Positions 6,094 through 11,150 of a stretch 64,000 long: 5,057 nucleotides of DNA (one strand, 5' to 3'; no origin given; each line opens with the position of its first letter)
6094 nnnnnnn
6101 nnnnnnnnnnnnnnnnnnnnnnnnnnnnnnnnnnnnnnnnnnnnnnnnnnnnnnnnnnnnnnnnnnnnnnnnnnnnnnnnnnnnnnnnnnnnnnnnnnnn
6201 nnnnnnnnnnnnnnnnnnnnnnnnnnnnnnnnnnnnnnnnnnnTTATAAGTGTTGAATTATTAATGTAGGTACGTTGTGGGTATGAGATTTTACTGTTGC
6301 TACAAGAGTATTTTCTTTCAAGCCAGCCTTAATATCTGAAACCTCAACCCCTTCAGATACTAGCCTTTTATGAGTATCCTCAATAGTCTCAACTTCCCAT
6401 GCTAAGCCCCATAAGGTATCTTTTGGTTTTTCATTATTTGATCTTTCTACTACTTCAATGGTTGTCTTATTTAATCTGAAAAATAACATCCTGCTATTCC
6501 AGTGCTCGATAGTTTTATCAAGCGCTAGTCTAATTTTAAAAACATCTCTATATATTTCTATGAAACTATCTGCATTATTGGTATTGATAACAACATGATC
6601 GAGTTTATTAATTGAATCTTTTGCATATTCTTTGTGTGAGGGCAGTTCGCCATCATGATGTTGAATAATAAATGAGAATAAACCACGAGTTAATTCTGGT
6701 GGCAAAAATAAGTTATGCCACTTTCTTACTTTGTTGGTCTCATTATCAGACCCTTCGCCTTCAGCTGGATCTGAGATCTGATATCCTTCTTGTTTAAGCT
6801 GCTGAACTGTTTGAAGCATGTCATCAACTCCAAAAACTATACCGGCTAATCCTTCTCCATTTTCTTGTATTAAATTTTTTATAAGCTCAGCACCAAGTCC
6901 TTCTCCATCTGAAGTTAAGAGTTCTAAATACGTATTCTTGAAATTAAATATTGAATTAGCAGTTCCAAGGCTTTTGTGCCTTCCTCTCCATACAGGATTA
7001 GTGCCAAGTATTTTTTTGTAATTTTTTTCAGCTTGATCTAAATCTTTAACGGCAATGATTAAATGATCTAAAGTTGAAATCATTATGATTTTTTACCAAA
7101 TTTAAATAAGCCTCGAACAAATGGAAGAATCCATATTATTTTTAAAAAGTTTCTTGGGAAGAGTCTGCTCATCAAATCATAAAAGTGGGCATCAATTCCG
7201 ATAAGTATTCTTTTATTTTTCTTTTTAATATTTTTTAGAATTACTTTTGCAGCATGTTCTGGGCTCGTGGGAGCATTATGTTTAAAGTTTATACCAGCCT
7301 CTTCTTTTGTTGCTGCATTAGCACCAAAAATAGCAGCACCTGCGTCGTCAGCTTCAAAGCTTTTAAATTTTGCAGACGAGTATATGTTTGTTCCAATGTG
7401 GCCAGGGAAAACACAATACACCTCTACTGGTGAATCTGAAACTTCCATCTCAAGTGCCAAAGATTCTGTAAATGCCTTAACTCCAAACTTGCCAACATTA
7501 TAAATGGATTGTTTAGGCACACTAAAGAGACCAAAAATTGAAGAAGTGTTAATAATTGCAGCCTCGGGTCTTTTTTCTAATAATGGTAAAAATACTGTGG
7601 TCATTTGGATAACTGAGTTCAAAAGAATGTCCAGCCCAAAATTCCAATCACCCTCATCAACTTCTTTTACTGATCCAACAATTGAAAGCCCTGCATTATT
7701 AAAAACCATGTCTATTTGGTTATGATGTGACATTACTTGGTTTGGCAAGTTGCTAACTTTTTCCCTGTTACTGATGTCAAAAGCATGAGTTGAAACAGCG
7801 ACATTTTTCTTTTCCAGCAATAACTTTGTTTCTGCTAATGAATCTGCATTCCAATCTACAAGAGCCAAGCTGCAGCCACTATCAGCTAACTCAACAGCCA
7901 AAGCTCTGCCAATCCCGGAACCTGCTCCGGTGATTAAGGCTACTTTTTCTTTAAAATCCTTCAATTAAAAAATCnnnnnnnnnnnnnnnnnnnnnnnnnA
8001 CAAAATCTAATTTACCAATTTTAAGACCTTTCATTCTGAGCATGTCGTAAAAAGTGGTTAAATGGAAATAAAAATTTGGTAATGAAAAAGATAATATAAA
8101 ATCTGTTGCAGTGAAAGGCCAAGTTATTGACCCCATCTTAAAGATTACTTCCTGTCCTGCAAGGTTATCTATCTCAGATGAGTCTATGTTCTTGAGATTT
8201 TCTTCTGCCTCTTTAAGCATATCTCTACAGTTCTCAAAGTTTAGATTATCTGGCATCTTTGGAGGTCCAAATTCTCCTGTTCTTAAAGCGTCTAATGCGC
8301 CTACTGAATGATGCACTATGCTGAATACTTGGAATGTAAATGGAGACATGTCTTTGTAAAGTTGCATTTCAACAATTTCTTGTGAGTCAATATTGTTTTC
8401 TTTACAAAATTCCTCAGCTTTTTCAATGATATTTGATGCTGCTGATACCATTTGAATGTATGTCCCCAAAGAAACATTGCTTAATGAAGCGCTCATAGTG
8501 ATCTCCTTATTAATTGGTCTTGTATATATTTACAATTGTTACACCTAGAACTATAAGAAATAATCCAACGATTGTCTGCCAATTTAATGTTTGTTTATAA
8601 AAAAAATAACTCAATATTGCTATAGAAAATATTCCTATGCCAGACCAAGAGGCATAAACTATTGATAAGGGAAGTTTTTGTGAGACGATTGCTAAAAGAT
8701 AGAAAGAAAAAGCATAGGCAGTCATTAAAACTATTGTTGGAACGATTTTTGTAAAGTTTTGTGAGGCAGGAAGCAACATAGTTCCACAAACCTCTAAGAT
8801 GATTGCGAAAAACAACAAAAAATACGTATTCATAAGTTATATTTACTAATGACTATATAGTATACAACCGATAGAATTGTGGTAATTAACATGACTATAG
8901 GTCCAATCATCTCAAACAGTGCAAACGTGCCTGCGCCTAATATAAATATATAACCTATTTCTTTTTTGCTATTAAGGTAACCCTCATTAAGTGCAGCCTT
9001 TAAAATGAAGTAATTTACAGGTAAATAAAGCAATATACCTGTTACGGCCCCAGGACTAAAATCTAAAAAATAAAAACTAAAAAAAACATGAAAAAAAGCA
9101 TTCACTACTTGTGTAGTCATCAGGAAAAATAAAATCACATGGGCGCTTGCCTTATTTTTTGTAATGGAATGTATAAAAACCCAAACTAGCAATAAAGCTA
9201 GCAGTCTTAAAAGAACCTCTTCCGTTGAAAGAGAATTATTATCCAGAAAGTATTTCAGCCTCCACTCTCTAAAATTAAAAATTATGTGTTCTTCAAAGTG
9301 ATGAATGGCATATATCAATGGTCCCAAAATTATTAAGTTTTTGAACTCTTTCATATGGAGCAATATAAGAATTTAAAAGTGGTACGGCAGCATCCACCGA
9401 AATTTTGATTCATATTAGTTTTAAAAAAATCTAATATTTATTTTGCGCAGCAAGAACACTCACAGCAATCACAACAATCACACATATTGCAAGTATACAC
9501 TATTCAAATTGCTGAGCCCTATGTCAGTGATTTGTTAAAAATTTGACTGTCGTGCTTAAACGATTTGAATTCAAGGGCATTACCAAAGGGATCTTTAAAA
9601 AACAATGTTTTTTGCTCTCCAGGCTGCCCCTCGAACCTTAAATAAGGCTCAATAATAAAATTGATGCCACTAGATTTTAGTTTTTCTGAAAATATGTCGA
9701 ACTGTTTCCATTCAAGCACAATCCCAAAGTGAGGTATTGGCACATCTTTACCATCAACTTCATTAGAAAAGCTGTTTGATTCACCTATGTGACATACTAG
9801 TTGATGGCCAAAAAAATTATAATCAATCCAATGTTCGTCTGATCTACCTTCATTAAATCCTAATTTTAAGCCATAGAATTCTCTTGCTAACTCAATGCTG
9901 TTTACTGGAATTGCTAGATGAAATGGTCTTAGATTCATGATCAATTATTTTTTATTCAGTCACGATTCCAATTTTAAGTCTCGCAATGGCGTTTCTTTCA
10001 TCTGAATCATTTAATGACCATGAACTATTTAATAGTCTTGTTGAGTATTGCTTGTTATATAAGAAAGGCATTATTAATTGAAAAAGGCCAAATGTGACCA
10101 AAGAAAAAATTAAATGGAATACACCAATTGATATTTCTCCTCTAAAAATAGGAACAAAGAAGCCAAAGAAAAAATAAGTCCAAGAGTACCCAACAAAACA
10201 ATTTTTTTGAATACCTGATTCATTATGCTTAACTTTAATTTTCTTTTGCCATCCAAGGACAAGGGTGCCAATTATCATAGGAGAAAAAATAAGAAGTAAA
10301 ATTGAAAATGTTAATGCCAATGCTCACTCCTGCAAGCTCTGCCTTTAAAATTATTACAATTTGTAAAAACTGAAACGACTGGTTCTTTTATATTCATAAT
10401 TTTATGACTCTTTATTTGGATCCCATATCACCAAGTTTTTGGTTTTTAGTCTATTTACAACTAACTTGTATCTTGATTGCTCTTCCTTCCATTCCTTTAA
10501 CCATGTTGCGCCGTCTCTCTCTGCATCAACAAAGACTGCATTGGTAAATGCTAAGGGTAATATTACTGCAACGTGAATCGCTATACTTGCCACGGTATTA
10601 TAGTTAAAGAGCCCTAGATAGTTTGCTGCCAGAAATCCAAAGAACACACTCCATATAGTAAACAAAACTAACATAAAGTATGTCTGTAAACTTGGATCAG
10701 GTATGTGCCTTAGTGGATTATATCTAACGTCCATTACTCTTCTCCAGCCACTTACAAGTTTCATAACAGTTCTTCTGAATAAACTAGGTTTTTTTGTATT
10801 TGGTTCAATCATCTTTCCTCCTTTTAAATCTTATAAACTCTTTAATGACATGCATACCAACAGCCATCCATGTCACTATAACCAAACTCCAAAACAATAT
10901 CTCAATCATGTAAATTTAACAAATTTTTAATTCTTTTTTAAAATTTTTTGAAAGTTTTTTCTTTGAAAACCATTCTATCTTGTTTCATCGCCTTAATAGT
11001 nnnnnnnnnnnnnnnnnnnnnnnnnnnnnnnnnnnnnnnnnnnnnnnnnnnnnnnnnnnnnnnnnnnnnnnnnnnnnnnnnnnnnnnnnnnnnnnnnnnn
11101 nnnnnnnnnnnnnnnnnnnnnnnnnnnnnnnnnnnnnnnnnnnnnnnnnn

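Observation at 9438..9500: Micro-ORF encoding a 15-20 aa peptide that is about 60% cysteine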

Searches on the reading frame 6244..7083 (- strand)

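Call 7: search_protein_families(library=pfam, proteins=[window:6244-7083:-], max_evalue=0.01)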
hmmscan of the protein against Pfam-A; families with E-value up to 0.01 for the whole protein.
window:6244-7083:- (279 aa): 3 families
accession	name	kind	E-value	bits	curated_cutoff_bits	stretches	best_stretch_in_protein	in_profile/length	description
PF13468.12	Glyoxalase_3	-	1.6e-29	103.7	25.1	1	5-181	1-175/176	Glyoxalase-like domain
PF13669.12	Glyoxalase_4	-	1.4e-21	77.3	27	2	6-110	1-102/109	Glyoxalase/Bleomycin resistance protein/Dioxygenase superfamily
PF00903.31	Glyoxalase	-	1.7e-18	67.6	20.6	2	160-250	1-97/121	Glyoxalase/Bleomycin resistance protein/Dioxygenase superfamily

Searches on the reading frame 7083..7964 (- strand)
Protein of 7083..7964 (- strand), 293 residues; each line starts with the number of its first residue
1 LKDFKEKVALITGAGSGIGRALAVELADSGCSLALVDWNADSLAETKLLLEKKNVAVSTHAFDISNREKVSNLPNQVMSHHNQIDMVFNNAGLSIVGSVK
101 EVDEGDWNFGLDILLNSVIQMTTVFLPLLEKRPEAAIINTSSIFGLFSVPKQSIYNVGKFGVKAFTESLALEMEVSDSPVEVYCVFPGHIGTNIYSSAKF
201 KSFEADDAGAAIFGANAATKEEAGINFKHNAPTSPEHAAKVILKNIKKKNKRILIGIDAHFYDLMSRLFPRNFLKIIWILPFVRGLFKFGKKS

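Call 7: search_protein_families(library=pfam, proteins=[window:7083-7964:-], max_evalue=0.01)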
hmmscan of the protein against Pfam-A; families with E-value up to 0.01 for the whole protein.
window:7083-7964:- (293 aa): 4 families
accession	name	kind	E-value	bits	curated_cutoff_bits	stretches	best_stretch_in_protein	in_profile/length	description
PF00106.31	adh_short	-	6.9e-44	150.1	26.6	1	7-196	1-188/195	short chain dehydrogenase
PF13561.12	adh_short_C2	-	1.4e-32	113.6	27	1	13-222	1-209/236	Enoyl-(Acyl carrier protein) reductase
PF08659.16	KR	-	1.6e-11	44.9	22.6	1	9-167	3-161/180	KR domain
PF01370.27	Epimerase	-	0.0032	17.3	20.9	1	9-97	1-78/240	NAD dependent epimerase/dehydratase family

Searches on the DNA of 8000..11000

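Call 4: search_rna_families(source=window, start=8000, end=11000, threshold=evalue, max_evalue=10)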
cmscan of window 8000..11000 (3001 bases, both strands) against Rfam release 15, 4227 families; matches with E-value up to 10: 2.
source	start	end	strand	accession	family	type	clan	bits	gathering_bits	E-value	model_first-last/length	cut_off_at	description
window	9971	10036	-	RF00310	snoZ165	Gene; snRNA; snoRNA; CD-box;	-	18.9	90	6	1-92/92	no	Small nucleolar RNA Z165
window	9250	9297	-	RF01125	sR4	Gene; snRNA; snoRNA; CD-box;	-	14.1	50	6.5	1-56/56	no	Small nucleolar RNA sR4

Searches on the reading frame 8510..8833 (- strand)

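Call 7: search_protein_families(library=pfam, proteins=[window:8510-8833:-], max_evalue=0.01)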
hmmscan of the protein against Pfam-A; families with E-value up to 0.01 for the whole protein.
window:8510-8833:- (107 aa): 2 families
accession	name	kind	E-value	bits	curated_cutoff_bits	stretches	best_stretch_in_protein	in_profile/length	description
PF00893.25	Multi_Drug_Res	-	7.2e-23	81.4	23.7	1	3-94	2-93/93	Small Multidrug Resistance protein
PF00892.27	EamA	-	0.00093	19.9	28.2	1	8-102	44-134/135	EamA-like transporter family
